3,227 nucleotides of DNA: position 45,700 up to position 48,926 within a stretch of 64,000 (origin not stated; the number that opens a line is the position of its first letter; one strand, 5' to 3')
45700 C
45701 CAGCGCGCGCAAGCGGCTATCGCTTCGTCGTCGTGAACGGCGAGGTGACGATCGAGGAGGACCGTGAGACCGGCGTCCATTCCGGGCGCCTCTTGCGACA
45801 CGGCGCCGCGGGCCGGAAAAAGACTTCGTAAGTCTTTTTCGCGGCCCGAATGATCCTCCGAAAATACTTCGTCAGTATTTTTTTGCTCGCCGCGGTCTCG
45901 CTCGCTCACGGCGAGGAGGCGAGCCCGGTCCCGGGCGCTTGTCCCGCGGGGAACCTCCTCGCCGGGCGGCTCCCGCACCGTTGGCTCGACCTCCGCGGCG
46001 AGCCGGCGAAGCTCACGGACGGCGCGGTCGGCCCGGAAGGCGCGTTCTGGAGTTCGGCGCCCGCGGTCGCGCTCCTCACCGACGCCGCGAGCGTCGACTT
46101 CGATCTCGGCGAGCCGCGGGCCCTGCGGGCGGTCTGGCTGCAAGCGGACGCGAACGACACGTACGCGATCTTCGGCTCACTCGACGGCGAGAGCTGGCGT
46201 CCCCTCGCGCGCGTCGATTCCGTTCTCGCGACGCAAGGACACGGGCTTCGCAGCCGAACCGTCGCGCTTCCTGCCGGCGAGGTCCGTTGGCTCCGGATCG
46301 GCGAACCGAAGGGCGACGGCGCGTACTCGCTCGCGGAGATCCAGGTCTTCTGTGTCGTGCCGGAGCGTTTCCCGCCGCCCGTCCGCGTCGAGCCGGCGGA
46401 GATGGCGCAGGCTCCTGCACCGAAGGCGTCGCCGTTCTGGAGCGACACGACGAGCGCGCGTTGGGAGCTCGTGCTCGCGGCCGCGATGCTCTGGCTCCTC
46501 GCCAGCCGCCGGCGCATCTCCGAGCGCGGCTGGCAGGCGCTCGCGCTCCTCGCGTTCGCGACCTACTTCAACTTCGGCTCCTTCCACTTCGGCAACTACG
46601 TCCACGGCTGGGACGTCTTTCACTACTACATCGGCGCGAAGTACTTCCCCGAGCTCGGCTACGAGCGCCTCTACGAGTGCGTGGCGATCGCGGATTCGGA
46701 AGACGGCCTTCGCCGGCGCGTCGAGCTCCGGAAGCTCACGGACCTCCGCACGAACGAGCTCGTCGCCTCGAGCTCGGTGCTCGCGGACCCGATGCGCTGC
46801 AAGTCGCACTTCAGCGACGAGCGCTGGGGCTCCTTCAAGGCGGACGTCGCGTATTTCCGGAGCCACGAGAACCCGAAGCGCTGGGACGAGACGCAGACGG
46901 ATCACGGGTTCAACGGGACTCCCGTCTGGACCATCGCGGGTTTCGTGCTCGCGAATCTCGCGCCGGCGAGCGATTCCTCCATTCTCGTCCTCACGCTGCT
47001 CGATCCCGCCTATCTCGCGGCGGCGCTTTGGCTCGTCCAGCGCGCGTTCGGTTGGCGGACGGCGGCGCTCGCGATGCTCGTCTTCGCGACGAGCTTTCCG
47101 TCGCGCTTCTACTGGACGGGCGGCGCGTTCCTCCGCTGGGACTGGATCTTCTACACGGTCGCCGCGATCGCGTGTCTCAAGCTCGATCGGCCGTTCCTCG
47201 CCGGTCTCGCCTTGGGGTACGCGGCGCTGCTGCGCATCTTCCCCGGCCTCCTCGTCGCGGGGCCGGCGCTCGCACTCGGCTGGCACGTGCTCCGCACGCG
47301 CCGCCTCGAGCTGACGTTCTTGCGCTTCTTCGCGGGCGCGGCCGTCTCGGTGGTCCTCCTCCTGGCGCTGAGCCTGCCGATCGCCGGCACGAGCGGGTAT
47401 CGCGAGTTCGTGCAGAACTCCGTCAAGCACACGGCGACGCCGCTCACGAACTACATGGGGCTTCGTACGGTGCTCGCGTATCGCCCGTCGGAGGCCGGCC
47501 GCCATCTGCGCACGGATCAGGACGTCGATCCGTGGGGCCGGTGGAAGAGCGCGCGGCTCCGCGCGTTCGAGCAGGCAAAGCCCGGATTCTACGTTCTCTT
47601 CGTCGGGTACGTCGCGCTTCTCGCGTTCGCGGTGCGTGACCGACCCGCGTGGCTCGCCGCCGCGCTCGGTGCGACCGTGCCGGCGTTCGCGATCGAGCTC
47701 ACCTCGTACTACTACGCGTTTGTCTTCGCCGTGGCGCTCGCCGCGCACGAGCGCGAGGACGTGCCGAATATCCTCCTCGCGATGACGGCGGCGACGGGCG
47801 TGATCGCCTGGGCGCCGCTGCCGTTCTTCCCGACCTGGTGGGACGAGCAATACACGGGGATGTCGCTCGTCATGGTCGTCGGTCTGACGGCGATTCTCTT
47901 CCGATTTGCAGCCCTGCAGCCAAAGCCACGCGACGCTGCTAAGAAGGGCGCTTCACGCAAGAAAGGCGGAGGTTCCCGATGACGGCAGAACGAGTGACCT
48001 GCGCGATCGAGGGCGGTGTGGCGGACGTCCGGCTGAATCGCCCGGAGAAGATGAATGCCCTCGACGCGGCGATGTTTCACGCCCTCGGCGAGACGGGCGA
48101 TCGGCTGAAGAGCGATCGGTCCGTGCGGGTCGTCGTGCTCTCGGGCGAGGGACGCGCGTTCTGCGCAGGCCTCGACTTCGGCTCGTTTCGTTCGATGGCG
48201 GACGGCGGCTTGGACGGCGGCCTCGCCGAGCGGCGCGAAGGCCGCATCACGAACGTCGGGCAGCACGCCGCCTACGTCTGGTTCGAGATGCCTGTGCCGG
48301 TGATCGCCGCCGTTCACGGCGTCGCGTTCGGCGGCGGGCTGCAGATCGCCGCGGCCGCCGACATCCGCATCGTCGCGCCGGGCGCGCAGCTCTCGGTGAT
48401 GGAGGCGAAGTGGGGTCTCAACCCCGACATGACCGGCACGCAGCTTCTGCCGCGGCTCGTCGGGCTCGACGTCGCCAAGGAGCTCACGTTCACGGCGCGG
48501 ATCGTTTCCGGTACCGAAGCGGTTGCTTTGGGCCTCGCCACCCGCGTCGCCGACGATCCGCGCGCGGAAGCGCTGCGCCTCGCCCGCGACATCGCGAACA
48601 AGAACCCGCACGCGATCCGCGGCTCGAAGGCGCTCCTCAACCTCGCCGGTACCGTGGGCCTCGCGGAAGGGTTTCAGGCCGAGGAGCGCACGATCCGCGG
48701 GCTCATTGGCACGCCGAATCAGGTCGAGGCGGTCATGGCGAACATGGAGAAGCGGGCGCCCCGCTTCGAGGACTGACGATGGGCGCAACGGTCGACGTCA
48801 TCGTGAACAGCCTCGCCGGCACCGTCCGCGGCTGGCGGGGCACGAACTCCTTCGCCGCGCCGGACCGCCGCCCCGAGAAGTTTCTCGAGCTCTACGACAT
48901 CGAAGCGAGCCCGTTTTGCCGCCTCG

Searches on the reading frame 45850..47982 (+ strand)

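Call 62: search_protein_families(library=pfam, max_evalue=0.00001, proteins=[window:45850-47982:+])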
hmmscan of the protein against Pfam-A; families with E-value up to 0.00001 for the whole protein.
window:45850-47982:+ (710 aa): 1 family
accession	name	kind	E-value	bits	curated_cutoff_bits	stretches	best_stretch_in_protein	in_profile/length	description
PF13163.11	DUF3999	-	2.9e-06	27.2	30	1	74-202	115-234/424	Protein of unknown function (DUF3999)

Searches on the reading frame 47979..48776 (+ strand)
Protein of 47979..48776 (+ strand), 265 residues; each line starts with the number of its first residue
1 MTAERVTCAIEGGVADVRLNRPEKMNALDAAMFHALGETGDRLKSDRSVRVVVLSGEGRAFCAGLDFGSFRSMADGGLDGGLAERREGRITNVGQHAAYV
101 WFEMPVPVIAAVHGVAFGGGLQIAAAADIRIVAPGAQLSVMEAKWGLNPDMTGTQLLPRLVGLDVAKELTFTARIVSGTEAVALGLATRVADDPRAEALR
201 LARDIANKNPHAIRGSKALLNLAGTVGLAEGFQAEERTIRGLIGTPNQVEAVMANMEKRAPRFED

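Call 62: search_protein_families(library=pfam, max_evalue=0.00001, proteins=[window:47979-48776:+])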
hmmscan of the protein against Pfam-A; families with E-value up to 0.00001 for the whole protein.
window:47979-48776:+ (265 aa): 2 families
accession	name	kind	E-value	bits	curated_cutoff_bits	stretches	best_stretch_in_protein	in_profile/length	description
PF00378.25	ECH_1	-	1.4e-44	152.8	27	1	10-265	2-250/251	Enoyl-CoA hydratase/isomerase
PF16113.10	ECH_2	-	4.3e-35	122.2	27.2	1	17-259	4-241/335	Enoyl-CoA hydratase/isomerase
